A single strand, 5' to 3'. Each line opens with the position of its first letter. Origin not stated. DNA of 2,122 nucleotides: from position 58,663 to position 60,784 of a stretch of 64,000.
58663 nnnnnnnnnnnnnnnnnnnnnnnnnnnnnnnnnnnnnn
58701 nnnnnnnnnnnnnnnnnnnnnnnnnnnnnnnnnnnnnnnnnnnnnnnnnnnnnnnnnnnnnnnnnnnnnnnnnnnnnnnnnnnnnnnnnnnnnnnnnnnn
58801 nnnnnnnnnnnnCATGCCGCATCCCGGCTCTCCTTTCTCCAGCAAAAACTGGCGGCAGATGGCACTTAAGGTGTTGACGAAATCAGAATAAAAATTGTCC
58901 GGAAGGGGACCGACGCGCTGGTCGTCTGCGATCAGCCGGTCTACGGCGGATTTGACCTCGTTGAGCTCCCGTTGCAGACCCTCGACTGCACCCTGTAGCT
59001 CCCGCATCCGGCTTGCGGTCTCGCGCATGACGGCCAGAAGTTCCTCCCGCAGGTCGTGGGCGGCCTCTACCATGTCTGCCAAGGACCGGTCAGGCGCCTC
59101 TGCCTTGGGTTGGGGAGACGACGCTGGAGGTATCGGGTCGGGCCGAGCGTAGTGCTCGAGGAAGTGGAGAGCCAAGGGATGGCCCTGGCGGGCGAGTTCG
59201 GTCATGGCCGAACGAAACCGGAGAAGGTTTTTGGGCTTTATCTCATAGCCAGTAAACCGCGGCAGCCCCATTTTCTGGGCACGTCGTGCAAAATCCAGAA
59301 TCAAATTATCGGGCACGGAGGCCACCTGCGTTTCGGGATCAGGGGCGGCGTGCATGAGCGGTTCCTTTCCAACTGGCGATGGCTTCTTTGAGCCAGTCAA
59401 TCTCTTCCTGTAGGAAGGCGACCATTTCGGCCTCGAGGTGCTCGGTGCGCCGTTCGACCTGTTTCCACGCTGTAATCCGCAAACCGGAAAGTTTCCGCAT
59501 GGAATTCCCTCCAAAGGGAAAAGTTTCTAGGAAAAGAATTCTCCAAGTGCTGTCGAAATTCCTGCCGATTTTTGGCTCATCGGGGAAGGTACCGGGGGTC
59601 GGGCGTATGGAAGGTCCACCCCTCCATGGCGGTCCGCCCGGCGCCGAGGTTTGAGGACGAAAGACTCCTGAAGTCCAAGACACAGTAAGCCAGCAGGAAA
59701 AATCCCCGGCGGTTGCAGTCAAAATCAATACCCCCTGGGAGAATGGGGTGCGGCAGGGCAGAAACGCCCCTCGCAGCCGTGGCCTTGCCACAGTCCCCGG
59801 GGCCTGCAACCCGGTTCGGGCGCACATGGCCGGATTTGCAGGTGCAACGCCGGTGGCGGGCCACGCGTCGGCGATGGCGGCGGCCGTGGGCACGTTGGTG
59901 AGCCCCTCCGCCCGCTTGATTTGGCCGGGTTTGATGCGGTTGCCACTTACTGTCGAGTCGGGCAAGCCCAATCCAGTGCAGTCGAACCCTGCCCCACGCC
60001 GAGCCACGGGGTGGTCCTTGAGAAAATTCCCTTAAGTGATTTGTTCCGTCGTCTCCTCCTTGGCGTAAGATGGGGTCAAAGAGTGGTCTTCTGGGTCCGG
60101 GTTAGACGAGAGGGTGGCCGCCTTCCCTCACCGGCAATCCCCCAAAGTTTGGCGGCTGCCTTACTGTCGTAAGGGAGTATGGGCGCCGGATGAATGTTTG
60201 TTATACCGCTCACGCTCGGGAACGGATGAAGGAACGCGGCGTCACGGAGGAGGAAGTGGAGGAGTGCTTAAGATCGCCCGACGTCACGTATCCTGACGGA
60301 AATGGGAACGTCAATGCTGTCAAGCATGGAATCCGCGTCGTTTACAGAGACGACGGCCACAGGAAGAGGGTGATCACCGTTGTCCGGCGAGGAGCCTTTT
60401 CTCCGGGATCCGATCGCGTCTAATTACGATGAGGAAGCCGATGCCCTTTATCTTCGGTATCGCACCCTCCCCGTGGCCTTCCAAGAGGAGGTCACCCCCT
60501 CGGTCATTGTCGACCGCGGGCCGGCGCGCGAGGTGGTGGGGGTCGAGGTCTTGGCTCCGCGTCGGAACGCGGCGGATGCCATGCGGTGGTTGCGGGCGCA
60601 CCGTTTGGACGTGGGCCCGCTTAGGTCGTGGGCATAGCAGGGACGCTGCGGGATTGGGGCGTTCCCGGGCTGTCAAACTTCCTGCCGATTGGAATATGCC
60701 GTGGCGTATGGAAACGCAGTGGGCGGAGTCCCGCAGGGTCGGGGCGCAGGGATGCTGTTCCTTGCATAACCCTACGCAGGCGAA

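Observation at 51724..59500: Six-gene, fully overlapping operon joining a McrB-type AAA+/PD-(D/E)xK nuclease pair to a dedicated Hsp70-like ATPase and a GrpE-like-domain protein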

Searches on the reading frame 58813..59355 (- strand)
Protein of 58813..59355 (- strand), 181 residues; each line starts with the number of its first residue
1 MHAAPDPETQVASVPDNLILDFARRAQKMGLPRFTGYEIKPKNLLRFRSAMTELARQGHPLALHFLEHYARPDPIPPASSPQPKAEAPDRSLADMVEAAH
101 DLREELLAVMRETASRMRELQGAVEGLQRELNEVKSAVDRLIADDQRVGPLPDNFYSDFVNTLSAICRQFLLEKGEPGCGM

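Call 3: search_protein_families(library=pfam, proteins=[window:58813-59355:-], max_evalue=0.1)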
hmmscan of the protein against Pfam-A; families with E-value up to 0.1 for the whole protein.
window:58813-59355:- (181 aa): 4 families
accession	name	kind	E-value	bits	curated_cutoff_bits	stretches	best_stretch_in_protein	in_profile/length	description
PF04108.17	ATG17_like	-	0.01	15.8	43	1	75-144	89-159/355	Autophagy protein ATG17-like domain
PF15030.11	DUF4527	-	0.035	13.9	29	1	105-141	41-77/277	Protein of unknown function (DUF4527)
PF25481.1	Nucleoprot-TPR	-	0.044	14.3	27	1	104-141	36-73/80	Nucleoprotein TPR-like domain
PF19380.4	DUF5955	-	0.096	13.5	27.1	0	114-145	5-37/88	Family of unknown function (DUF5955)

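Call 4: search_protein_families(library=padloc, proteins=[window:58813-59355:-], max_evalue=0.1)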
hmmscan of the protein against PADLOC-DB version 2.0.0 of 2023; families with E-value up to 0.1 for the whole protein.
window:58813-59355:- (181 aa): 0 families

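Call 5: search_protein_families(library=ncbifam, proteins=[window:58813-59355:-], max_evalue=0.1)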
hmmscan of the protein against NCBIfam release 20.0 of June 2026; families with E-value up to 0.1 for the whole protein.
window:58813-59355:- (181 aa): 1 family
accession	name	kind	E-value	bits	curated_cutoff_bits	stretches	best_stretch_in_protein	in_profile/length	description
NF033885.1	conj_TraP_IncI1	equivalog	0.033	13.9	135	1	79-144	64-129/217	conjugal transfer protein TraP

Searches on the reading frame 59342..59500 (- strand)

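Call 3: search_protein_families(library=pfam, proteins=[window:59342-59500:-], max_evalue=0.1)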
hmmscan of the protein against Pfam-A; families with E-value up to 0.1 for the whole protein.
window:59342-59500:- (53 aa): 1 family
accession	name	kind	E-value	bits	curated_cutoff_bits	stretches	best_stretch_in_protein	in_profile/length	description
PF00170.26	bZIP_1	-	0.064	13.8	27.6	1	13-45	29-60/64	bZIP transcription factor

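Call 4: search_protein_families(library=padloc, proteins=[window:59342-59500:-], max_evalue=0.1)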
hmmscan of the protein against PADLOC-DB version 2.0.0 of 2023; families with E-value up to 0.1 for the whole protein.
window:59342-59500:- (53 aa): 0 families

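Call 5: search_protein_families(library=ncbifam, proteins=[window:59342-59500:-], max_evalue=0.1)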
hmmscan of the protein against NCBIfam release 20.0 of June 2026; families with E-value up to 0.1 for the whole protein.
window:59342-59500:- (53 aa): 1 family
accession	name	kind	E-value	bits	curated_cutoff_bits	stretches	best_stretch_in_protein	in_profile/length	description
TIGR01860.1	VNFD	equivalog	0.0091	14.7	823.1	1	8-43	292-327/461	nitrogenase vanadium-iron protein, alpha chain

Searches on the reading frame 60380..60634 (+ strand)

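Call 32: search_protein_families(library=pfam, proteins=[window:60380-60634:+], max_evalue=0.01)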
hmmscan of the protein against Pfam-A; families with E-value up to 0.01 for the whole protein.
window:60380-60634:+ (85 aa): 1 family
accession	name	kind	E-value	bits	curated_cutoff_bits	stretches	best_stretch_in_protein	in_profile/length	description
PF10049.14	DUF2283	-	2.1e-08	34.6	23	1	15-58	3-46/49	Protein of unknown function (DUF2283)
